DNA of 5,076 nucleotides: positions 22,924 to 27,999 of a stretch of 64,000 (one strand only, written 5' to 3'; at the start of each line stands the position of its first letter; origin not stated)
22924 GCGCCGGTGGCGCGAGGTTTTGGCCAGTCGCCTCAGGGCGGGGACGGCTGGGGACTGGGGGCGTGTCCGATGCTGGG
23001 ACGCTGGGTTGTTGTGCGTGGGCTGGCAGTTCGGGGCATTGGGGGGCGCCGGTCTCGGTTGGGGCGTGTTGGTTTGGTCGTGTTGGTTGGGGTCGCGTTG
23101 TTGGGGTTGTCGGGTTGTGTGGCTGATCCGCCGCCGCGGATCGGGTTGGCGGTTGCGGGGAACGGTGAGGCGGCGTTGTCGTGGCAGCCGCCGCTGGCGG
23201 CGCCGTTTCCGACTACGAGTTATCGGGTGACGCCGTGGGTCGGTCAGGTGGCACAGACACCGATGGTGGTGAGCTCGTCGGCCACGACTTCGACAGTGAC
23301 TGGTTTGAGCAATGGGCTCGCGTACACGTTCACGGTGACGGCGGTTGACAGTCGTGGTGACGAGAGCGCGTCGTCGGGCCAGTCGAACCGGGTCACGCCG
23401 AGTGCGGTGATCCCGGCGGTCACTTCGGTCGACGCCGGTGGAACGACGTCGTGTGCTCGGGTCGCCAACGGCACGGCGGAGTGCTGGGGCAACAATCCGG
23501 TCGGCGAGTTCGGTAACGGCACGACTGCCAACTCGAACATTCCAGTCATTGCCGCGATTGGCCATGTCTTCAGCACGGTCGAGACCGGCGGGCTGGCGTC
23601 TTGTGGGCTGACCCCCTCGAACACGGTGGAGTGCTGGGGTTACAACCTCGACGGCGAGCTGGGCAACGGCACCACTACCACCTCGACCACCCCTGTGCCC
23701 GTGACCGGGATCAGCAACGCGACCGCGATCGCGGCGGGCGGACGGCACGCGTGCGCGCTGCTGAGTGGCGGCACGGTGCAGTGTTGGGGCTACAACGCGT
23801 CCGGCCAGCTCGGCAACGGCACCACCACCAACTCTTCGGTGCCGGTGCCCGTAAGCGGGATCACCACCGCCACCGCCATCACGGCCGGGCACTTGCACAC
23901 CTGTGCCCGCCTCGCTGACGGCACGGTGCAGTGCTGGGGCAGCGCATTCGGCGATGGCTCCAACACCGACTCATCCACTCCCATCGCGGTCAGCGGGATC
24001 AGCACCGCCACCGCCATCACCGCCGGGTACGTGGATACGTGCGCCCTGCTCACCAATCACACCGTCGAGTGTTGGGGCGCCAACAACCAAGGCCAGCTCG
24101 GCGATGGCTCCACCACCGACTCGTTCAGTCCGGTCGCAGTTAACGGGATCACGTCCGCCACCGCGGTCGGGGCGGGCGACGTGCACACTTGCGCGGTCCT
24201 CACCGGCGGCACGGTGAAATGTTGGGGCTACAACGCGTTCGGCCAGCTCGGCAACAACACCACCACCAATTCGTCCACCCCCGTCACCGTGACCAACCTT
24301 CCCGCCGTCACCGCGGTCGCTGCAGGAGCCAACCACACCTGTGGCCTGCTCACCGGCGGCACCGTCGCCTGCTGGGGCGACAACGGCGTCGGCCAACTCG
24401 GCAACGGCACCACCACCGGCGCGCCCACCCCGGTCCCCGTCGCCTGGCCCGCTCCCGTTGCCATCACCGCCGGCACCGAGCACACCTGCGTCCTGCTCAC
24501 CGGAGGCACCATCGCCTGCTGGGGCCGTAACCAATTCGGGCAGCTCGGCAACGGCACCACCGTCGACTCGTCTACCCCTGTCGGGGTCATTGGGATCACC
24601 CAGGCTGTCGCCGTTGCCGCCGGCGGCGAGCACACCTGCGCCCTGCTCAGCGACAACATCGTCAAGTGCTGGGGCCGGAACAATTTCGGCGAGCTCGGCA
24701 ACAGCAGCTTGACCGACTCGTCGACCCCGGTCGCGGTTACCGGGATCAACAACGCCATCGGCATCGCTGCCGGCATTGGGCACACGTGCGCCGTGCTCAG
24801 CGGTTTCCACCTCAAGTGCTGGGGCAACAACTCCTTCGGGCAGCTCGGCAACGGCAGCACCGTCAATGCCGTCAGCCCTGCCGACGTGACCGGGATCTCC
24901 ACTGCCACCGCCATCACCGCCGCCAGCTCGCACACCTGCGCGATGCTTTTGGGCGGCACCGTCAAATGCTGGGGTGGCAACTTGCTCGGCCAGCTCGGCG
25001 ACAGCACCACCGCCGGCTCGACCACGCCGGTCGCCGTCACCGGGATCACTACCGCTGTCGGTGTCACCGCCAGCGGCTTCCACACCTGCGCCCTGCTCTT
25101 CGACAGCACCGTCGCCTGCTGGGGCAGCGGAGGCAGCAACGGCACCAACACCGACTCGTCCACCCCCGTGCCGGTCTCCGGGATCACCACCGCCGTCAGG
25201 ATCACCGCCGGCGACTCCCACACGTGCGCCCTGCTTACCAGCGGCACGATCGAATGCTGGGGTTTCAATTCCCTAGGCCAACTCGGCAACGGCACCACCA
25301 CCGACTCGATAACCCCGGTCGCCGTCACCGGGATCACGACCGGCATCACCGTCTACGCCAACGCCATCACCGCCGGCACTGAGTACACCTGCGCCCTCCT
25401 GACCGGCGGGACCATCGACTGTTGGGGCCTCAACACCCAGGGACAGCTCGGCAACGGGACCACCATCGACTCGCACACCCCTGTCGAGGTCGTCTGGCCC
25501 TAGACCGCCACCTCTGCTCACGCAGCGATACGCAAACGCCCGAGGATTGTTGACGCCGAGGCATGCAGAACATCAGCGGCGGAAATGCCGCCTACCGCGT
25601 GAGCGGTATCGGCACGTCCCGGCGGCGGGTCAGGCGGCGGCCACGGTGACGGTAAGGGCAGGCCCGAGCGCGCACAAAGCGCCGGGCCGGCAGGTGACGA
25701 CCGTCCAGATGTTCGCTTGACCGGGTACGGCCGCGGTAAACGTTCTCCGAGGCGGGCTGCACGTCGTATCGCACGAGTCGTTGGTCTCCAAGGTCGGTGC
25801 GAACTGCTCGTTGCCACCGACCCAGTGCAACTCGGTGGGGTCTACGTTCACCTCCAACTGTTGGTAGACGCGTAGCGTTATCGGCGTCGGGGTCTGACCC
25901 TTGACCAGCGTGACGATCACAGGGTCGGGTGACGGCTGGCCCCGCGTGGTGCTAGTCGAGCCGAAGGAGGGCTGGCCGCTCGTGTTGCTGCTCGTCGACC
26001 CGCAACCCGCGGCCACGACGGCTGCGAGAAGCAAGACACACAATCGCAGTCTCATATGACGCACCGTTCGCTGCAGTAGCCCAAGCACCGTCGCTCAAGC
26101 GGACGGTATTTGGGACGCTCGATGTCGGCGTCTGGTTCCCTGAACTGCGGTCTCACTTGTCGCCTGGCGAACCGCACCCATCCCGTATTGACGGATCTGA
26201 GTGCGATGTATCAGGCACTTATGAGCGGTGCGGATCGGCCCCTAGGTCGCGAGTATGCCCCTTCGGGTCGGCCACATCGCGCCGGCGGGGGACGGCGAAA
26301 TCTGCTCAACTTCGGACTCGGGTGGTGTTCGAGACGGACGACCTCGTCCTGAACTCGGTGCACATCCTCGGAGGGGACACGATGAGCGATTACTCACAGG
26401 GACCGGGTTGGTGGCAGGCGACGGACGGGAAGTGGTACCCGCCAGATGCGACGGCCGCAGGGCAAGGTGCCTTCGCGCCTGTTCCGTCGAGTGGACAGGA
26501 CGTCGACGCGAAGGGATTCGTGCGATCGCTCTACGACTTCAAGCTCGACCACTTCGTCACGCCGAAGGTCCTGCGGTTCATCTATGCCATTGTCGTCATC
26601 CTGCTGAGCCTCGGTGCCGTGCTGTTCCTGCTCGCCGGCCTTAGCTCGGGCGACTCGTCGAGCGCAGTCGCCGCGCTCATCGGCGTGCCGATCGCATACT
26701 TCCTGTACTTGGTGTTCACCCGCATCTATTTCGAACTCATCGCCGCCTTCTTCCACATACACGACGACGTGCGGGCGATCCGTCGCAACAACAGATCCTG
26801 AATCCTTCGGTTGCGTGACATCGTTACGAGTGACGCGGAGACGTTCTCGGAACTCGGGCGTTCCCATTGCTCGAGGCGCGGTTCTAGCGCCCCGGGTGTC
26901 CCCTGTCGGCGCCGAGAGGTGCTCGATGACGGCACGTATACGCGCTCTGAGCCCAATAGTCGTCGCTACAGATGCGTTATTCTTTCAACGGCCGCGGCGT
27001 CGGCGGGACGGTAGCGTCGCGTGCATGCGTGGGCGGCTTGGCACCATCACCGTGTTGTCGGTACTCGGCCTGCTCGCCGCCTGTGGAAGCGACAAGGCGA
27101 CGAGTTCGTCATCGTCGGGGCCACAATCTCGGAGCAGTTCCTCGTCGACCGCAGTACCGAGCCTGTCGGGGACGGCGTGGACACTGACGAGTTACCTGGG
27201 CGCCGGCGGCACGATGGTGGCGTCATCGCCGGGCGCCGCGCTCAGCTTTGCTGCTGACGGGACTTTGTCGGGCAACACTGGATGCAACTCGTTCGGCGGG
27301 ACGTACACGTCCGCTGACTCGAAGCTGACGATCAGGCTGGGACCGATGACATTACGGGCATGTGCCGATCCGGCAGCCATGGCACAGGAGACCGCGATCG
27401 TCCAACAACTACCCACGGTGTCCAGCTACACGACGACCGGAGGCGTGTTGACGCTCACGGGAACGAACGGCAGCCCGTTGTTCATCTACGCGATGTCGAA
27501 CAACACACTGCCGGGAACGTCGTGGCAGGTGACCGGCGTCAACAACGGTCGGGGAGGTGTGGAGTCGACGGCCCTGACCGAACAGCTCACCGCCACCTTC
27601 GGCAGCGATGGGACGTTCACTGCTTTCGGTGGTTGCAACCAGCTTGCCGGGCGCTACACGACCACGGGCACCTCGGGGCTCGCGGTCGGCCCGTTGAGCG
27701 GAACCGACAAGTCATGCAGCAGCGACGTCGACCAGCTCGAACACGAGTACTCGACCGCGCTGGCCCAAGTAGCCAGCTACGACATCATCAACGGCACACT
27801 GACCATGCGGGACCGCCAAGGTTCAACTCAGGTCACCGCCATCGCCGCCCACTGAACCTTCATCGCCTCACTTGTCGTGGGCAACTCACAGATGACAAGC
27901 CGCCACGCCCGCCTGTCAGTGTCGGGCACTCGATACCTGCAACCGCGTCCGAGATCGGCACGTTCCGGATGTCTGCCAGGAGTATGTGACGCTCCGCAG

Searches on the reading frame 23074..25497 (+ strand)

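Call 69: search_protein_families(library=pfam, proteins=[window:23074-25497:+], max_evalue=0.00001)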
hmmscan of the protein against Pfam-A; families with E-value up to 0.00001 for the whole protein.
window:23074-25497:+ (808 aa): 5 families
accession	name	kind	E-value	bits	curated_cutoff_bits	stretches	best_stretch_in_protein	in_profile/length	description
PF25390.1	WD40_RLD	-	2.3e-164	547.4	150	4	298-606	17-346/363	RCC1-like domain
PF00415.24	RCC1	-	1.8e-96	317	21.7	8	482-524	6-50/50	Regulator of chromosome condensation (RCC1) repeat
PF13540.12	RCC1_2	-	1.9e-96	314.2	22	7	512-539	2-29/30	Regulator of chromosome condensation (RCC1) repeat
PF25384.1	Alsin_RLD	-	6.6e-13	49.2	100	0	324-407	238-320/405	Alsin RCC1-like domain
PF00041.27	fn3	-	2.8e-08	34.3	25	1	28-100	11-78/84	Fibronectin type III domain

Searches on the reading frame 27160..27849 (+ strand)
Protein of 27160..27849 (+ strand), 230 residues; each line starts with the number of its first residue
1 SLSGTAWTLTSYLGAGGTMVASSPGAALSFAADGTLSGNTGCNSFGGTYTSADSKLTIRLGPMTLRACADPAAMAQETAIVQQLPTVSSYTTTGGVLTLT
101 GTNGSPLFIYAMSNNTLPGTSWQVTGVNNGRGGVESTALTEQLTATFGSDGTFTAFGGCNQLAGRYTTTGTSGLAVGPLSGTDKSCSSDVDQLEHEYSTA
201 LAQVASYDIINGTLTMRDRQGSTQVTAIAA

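Call 51: search_protein_families(library=pfam, proteins=[window:27160-27849:+], max_evalue=0.01)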
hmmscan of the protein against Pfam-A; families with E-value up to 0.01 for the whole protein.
window:27160-27849:+ (230 aa): 3 families
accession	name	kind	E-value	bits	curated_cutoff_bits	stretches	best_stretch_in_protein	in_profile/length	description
PF03724.22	META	-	3.3e-44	149.8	24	2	2-107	4-105/109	META domain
PF13648.12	Lipocalin_4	-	0.00077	20.7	22.4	0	85-117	53-87/89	Lipocalin-like domain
PF16270.11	DUF4923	-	0.00099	19.4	22.8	0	140-169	73-103/176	Lipocalin-like domain (DUF4923)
